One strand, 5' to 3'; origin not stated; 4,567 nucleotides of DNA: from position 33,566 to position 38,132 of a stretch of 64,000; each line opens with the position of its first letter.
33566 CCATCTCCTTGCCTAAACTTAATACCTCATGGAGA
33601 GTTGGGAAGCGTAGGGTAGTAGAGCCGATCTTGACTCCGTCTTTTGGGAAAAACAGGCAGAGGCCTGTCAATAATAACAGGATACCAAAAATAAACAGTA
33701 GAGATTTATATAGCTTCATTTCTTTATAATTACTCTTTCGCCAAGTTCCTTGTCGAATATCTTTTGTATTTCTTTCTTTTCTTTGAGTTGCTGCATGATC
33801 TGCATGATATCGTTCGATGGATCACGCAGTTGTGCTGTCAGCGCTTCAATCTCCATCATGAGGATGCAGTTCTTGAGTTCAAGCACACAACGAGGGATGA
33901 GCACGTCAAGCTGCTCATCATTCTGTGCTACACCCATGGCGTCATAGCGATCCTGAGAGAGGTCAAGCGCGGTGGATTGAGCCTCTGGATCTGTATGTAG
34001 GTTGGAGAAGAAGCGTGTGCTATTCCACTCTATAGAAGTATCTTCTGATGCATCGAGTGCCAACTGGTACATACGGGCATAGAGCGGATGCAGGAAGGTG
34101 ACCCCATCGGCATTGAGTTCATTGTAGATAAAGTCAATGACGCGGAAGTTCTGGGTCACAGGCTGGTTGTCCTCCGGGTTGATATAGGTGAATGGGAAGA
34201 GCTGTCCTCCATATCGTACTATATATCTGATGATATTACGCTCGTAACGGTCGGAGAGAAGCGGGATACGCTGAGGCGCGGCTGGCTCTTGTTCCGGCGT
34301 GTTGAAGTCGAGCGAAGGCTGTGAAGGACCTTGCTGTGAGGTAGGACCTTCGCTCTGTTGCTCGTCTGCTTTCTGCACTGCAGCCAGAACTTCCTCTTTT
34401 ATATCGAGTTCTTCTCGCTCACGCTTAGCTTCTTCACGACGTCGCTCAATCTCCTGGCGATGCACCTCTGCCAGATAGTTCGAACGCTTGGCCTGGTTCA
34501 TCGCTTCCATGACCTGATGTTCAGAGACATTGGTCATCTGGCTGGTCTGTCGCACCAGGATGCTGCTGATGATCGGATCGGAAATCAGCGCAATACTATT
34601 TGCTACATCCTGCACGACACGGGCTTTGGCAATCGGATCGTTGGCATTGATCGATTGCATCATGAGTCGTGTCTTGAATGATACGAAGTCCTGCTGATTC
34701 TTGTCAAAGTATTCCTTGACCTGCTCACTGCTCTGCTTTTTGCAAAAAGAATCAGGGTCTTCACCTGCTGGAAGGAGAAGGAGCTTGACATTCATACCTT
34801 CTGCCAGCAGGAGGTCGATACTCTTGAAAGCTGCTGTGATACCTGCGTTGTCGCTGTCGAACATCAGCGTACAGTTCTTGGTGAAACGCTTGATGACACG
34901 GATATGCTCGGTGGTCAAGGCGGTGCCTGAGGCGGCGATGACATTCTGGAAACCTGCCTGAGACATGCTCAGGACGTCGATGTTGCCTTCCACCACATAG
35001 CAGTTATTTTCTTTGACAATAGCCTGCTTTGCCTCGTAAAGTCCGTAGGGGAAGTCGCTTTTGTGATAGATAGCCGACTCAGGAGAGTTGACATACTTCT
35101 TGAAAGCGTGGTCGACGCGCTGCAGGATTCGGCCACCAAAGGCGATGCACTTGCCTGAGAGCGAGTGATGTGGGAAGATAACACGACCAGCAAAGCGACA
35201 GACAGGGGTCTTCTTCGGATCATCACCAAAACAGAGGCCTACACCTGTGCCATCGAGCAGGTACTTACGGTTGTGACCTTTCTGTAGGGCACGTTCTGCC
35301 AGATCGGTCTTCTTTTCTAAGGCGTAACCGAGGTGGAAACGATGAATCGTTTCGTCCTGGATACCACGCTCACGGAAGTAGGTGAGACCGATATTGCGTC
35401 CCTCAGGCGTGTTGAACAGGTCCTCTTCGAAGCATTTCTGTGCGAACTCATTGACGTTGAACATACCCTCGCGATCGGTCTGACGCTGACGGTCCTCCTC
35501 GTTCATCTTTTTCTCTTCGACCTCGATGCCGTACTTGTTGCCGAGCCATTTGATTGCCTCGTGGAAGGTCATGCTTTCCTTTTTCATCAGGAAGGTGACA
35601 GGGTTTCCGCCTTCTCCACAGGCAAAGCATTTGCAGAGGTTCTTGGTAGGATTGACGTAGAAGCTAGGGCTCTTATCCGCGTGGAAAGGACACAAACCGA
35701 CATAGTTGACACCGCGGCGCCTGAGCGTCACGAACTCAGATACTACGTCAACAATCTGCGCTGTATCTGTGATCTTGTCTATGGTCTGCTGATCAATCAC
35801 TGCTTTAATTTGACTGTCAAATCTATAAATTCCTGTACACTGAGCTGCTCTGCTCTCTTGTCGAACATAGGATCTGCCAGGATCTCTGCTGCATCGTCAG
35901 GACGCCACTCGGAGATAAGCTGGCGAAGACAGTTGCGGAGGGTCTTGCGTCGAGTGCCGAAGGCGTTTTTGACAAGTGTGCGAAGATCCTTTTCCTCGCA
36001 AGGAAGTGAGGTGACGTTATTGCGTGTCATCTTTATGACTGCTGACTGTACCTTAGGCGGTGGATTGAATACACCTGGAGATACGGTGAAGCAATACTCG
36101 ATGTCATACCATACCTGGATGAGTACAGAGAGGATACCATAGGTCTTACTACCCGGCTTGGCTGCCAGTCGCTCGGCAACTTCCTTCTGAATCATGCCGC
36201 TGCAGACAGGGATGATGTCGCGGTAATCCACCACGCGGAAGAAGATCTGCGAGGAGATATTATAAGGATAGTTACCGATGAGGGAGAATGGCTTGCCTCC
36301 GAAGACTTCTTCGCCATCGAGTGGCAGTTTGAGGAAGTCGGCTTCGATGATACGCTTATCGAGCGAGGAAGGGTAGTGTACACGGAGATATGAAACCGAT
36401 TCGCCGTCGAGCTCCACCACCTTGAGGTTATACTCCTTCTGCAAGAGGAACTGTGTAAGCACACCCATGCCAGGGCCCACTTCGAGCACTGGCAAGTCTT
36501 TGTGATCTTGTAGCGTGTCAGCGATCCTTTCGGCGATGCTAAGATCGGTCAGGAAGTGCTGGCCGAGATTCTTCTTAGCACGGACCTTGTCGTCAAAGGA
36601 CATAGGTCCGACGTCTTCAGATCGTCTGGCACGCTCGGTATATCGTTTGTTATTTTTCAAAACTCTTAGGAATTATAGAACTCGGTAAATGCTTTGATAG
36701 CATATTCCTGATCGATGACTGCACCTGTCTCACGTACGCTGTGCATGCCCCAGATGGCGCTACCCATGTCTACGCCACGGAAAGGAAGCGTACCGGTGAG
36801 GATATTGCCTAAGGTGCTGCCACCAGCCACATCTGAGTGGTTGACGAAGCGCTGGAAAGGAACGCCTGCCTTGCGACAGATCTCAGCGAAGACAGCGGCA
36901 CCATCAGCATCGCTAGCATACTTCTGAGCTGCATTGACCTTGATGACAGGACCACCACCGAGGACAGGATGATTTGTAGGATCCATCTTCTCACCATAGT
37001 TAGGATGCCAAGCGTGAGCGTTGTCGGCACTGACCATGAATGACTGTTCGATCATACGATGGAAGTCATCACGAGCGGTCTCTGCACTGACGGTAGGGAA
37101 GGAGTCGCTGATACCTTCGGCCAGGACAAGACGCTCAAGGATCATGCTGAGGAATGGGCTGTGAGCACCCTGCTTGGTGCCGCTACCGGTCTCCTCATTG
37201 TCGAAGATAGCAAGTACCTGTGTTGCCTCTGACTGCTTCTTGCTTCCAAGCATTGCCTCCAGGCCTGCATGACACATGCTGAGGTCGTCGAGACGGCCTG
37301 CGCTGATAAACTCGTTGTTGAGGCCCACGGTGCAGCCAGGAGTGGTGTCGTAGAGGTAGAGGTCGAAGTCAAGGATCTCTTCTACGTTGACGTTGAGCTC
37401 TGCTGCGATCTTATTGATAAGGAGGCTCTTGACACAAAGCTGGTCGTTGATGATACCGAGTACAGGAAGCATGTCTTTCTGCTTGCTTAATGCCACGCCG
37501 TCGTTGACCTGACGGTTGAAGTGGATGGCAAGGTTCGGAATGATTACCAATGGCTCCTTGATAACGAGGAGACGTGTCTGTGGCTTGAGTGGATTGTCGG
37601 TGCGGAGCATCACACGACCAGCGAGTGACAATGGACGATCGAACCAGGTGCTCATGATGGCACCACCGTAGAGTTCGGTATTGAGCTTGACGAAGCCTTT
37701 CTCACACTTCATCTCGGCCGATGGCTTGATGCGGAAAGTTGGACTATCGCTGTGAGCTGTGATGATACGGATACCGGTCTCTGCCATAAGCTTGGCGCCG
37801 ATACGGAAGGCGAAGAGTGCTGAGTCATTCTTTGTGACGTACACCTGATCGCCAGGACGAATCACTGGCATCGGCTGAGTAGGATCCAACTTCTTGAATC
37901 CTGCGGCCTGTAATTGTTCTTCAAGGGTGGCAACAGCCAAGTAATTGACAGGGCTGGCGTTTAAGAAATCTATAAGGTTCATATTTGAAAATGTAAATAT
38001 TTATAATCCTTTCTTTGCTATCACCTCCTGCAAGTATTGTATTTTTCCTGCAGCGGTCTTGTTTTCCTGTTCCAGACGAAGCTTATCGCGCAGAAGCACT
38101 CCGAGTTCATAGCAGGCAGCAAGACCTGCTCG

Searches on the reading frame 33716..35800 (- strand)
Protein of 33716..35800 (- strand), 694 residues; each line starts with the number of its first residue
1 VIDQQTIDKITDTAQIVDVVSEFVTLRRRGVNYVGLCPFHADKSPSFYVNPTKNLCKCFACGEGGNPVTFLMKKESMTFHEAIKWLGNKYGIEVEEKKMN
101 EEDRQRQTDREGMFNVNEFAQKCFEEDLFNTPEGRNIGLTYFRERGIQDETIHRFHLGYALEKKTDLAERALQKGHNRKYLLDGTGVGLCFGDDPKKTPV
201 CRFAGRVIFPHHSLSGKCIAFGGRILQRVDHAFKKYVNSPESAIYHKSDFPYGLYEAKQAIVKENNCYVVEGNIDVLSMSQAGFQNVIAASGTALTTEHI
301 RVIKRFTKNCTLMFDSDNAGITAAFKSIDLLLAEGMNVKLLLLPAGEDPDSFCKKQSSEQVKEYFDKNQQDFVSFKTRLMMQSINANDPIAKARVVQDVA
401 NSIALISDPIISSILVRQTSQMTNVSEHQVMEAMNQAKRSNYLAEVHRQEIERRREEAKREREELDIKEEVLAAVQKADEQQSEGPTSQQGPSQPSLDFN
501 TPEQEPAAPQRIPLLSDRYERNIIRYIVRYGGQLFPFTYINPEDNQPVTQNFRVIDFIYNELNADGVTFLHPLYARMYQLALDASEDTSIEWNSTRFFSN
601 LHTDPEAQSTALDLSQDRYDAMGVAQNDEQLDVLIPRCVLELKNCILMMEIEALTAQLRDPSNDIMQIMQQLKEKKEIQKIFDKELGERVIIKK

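Call 84: search_protein_families(library=pfam, proteins=[window:33716-35800:-], max_evalue=0.0001)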
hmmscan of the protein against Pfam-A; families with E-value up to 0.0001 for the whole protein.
window:33716-35800:- (694 aa): 7 families
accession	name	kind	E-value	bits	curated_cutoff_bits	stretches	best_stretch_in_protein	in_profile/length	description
PF01807.25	Zn_ribbon_DnaG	-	1.6e-32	111.7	24.9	1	3-98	2-97/98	CHC2 zinc finger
PF08275.17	DNAG_N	-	6e-26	91.5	26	1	131-258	8-128/128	DNA primase catalytic core, N-terminal domain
PF13155.12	Toprim_2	-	1.8e-21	76.7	22.1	1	268-352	1-87/88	Toprim-like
PF13662.12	Toprim_4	-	1e-16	61.3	25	1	268-339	4-82/85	Toprim domain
PF01751.28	Toprim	-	3.3e-11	43.6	23.1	1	268-335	3-88/96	Toprim domain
PF13362.12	Toprim_3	-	9.2e-08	32.9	27.2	1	268-357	3-93/95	Toprim domain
PF10410.14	DnaB_bind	-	1.2e-06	29.1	20.6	1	374-427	2-55/56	DnaB-helicase binding domain of primase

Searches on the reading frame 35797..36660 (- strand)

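Call 84: search_protein_families(library=pfam, proteins=[window:35797-36660:-], max_evalue=0.0001)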
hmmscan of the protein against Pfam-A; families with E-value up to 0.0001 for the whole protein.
window:35797-36660:- (287 aa): 1 family
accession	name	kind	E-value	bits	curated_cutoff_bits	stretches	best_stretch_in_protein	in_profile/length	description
PF00398.26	RrnaAD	-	2.4e-45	155.1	24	1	27-255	3-233/263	Ribosomal RNA adenine dimethylase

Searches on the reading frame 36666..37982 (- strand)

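Call 84: search_protein_families(library=pfam, proteins=[window:36666-37982:-], max_evalue=0.0001)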
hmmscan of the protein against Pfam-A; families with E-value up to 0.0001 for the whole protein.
window:36666-37982:- (438 aa): 1 family
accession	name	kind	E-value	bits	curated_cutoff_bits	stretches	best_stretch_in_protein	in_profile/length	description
PF02127.20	Peptidase_M18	-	7.7e-123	410.9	24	1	6-436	1-432/432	Aminopeptidase I zinc metalloprotease (M18)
